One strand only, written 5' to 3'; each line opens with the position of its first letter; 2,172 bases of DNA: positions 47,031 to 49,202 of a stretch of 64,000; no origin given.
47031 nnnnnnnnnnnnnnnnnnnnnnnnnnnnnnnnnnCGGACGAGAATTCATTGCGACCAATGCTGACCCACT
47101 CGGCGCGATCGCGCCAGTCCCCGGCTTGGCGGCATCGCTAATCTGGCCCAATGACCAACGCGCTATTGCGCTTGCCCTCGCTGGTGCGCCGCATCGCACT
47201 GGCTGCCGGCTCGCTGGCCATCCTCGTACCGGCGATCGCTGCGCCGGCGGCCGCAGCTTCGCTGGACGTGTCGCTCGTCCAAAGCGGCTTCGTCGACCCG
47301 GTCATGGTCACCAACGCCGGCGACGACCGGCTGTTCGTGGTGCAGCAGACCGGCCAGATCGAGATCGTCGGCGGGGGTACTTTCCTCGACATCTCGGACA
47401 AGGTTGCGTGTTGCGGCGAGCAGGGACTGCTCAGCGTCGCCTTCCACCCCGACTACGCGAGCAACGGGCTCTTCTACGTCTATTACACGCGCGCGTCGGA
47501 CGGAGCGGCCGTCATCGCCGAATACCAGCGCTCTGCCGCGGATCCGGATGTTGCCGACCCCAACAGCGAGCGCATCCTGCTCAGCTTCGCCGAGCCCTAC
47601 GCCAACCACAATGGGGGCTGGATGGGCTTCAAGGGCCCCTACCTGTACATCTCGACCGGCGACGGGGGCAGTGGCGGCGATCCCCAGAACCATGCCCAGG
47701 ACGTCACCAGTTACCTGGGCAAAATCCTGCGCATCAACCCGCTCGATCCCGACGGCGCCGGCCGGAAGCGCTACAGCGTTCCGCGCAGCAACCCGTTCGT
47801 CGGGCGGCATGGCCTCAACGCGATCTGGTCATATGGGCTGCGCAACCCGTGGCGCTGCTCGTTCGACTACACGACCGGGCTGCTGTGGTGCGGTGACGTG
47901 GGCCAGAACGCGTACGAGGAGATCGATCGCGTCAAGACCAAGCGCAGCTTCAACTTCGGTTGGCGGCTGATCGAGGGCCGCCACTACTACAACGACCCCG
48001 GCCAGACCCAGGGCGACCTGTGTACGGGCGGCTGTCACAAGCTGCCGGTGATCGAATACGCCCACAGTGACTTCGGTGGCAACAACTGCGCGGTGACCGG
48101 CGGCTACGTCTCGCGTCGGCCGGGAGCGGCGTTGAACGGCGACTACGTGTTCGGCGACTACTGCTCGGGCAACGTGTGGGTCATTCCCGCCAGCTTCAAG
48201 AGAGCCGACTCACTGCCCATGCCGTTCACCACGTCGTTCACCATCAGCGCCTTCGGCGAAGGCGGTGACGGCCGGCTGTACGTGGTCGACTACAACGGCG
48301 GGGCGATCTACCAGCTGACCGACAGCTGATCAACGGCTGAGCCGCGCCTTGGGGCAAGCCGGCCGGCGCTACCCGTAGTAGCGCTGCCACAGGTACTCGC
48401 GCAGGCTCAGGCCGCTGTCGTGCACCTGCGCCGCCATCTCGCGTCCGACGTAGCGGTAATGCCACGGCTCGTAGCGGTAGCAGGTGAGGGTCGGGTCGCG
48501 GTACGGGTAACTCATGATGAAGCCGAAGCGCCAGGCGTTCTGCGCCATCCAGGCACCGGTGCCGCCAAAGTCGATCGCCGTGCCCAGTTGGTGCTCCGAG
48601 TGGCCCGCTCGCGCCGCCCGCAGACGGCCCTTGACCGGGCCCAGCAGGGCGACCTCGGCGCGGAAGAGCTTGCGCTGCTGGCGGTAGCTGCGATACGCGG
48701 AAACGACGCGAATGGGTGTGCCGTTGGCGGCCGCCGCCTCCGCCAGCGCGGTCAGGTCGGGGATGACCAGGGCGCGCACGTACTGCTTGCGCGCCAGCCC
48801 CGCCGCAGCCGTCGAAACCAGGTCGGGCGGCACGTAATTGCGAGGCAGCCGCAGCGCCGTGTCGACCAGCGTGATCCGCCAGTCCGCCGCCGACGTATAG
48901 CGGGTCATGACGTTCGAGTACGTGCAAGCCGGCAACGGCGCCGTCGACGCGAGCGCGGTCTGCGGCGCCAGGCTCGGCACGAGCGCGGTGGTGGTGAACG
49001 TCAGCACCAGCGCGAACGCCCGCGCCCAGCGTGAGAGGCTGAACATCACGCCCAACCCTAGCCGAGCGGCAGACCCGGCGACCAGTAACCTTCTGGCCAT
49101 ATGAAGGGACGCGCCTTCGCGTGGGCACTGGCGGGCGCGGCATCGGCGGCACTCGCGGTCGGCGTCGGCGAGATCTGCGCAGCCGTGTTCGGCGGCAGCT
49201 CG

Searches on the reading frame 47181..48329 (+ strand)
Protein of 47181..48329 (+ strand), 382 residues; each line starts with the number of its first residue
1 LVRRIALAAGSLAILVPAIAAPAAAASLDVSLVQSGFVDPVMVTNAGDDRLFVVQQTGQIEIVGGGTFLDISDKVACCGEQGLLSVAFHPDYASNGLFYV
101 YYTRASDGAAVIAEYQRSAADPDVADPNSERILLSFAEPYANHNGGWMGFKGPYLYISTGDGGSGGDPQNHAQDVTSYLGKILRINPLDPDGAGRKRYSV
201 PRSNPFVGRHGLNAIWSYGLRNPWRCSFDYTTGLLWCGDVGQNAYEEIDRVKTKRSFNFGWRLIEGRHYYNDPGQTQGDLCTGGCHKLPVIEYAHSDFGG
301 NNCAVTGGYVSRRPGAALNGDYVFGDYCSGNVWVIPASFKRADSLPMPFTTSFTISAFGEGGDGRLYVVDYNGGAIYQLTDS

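Call 69: search_protein_families(library=pfam, proteins=[window:47181-48329:+], max_evalue=0.0001)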
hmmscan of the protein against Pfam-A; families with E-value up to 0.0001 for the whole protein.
window:47181-48329:+ (382 aa): 1 family
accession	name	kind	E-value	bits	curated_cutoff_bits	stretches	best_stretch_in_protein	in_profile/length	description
PF07995.17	GSDH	-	1e-36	127.3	25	1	40-276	4-235/332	Glucose / Sorbosone dehydrogenase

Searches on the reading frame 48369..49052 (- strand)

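Call 69: search_protein_families(library=pfam, proteins=[window:48369-49052:-], max_evalue=0.0001)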
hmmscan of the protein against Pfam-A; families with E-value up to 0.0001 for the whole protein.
window:48369-49052:- (227 aa): 1 family
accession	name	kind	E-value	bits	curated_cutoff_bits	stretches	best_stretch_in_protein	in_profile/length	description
PF02557.22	VanY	-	1.4e-27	96.5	25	1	90-203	2-131/132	D-alanyl-D-alanine carboxypeptidase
